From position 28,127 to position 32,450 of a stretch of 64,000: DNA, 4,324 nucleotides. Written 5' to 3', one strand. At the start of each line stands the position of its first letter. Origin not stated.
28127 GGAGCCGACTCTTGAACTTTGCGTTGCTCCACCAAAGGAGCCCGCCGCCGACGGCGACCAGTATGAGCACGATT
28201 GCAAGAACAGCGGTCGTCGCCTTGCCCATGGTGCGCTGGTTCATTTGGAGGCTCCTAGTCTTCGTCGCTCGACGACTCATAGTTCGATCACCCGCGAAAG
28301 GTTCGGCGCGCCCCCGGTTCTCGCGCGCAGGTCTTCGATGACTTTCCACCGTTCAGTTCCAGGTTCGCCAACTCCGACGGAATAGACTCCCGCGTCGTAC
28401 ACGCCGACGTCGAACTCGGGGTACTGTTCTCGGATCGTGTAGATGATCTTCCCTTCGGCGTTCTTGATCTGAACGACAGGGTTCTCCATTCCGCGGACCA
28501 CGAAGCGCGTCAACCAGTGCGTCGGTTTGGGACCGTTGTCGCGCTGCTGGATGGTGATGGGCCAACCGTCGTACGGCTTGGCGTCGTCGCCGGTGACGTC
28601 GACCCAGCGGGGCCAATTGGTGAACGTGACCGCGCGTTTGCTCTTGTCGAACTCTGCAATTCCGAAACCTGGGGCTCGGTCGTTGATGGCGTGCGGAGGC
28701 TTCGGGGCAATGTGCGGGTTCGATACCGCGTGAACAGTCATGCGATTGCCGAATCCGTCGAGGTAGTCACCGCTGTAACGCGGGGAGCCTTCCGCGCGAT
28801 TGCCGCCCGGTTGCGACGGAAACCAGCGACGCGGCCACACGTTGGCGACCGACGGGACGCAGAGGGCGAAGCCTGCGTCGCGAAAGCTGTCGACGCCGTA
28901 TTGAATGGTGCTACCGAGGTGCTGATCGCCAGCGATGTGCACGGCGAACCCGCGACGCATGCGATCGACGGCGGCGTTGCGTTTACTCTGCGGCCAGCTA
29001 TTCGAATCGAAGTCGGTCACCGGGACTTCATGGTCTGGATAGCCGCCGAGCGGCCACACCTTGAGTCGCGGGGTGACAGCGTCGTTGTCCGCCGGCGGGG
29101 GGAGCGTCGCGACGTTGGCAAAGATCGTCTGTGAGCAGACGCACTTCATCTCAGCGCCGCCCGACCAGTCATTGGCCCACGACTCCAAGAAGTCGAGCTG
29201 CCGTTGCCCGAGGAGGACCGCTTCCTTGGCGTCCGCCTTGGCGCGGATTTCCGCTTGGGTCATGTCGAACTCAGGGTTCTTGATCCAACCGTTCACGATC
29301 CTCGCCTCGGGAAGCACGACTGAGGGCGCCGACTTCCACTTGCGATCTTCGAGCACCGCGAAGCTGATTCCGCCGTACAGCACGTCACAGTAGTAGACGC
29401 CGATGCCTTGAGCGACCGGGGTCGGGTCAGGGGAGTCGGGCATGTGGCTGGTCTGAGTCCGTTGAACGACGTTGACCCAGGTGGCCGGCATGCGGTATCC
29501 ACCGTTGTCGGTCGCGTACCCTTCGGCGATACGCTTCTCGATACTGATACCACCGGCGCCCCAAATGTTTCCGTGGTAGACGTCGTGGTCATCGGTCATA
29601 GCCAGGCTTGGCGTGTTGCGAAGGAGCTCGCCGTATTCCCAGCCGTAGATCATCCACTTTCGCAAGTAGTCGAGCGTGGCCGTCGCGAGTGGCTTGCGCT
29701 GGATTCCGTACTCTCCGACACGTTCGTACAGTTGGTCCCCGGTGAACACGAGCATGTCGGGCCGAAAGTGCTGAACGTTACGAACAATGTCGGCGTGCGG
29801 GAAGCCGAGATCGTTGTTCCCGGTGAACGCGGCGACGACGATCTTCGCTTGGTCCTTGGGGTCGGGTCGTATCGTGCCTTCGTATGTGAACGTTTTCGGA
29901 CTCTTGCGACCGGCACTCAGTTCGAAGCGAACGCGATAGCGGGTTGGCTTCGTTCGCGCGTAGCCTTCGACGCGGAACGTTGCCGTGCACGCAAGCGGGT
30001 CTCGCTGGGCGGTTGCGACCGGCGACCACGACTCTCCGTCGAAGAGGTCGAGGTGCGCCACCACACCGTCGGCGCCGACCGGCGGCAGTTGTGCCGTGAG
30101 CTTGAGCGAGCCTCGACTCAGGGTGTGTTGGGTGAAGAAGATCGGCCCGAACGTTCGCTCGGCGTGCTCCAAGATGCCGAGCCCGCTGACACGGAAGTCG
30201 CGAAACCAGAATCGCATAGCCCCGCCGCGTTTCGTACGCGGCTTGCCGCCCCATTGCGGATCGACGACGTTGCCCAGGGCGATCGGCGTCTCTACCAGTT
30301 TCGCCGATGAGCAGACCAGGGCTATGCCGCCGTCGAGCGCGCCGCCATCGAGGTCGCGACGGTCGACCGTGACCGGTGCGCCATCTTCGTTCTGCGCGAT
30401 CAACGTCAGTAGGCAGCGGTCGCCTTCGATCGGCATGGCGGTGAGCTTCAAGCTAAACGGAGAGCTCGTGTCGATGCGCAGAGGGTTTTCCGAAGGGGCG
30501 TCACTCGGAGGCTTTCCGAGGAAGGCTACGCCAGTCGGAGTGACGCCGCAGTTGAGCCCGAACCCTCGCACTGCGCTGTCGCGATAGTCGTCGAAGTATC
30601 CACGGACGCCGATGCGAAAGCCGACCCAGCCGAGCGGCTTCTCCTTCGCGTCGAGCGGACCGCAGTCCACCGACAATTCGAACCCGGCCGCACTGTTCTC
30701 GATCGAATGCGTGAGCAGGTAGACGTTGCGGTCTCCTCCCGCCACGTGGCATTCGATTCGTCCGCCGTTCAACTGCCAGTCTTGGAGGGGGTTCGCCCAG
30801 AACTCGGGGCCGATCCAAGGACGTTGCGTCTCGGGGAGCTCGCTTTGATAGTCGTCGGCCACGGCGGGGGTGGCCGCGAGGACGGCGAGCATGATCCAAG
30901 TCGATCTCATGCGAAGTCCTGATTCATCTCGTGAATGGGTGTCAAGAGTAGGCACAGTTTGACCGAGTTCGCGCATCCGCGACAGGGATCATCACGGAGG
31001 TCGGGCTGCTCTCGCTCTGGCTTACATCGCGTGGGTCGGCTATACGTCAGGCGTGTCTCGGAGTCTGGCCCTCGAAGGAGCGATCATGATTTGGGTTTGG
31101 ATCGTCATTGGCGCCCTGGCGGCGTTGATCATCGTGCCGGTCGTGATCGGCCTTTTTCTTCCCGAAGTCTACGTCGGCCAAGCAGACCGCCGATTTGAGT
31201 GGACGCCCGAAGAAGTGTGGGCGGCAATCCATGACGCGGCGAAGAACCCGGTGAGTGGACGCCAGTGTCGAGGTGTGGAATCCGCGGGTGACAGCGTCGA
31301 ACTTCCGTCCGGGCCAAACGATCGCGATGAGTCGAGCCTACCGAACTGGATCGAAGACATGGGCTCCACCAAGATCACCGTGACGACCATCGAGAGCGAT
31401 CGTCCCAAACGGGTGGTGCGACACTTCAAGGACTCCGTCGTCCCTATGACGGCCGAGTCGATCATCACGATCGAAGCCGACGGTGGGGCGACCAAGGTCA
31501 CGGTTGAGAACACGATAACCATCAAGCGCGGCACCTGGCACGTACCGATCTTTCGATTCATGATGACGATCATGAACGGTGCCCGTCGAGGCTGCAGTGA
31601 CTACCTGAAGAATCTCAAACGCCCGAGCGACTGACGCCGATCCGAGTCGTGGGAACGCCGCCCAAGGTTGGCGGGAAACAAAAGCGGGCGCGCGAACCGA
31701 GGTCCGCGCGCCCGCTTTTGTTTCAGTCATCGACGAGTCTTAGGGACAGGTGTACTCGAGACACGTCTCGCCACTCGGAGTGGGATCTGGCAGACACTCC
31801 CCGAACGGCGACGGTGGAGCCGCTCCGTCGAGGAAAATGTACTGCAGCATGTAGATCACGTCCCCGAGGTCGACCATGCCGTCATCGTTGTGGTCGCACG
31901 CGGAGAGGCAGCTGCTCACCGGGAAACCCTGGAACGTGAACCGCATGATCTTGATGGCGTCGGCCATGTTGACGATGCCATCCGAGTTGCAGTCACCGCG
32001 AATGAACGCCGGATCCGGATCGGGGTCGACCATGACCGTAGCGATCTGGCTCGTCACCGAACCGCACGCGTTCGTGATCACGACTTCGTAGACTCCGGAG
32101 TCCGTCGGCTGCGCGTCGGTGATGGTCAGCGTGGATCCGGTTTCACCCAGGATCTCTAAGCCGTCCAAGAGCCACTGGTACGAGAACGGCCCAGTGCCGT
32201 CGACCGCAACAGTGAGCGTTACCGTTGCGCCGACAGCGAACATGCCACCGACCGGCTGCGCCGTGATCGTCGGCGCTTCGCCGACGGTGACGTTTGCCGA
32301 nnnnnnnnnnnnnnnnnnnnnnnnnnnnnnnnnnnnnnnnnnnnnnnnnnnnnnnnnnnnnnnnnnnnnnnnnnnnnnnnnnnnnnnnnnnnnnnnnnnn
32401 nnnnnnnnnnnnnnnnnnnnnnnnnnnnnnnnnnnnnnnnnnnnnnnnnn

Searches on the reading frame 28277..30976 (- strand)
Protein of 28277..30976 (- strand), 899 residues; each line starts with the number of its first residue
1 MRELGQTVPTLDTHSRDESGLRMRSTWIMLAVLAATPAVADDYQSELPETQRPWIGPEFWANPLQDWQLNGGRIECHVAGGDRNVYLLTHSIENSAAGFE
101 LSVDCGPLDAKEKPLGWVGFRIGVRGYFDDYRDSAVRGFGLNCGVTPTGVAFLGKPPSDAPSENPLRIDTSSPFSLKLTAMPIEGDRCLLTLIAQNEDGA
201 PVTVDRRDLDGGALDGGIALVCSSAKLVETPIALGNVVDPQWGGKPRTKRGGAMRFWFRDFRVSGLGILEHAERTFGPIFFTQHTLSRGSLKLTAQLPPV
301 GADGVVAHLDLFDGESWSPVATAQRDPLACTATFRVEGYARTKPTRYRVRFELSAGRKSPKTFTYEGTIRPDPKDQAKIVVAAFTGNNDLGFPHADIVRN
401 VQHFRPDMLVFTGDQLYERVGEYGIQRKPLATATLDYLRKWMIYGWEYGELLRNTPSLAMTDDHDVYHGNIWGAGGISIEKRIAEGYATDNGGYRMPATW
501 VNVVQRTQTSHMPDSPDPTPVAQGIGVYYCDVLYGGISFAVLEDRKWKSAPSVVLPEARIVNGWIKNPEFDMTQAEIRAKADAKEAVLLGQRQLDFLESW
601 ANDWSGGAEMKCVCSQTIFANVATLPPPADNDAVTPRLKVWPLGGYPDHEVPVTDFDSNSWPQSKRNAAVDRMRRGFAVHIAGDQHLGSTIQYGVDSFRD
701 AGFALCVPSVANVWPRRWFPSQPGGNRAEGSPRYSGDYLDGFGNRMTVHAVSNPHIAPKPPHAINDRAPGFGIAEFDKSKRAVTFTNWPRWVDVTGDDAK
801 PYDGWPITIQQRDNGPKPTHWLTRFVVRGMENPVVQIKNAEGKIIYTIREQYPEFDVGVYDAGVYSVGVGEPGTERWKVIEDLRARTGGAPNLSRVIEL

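Call 58: search_protein_families(library=pfam, proteins=[window:28277-30976:-], max_evalue=0.001)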
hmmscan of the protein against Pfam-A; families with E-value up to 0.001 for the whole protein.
window:28277-30976:- (899 aa): 1 family
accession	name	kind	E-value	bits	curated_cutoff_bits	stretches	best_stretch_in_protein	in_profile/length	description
PF09423.15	PhoD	-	3e-08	33.6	27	1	395-699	14-276/343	PhoD-like phosphatase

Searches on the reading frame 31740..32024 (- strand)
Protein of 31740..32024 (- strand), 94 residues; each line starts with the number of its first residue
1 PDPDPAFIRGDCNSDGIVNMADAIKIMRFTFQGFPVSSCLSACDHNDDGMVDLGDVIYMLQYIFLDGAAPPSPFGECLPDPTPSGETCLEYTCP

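Call 20: search_protein_families(library=pfam, proteins=[window:31740-32024:-], max_evalue=10)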
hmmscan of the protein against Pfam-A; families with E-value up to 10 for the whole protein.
window:31740-32024:- (94 aa): 3 families
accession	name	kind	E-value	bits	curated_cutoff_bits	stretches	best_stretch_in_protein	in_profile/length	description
PF00404.24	Dockerin_1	-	1.3e-05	25.8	22.9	2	10-62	2-55/57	Dockerin type I domain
PF13405.12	EF-hand_6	-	0.0049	16.9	25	1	41-61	7-27/30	EF-hand domain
PF13499.12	EF-hand_7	-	0.26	12.1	30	1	41-61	9-29/67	EF-hand domain pair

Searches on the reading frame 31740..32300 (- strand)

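Call 7: search_protein_families(library=ncbifam, proteins=[window:31740-32300:-], max_evalue=1)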
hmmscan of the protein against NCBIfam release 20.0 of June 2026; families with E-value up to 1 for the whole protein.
window:31740-32300:- (186 aa): 1 family
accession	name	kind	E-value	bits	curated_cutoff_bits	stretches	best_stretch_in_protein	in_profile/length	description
NF049990.1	CellobisidaseCelK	equivalog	0.00018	19.8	1700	1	91-156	820-883/889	cellulose 1,4-beta-cellobiosidase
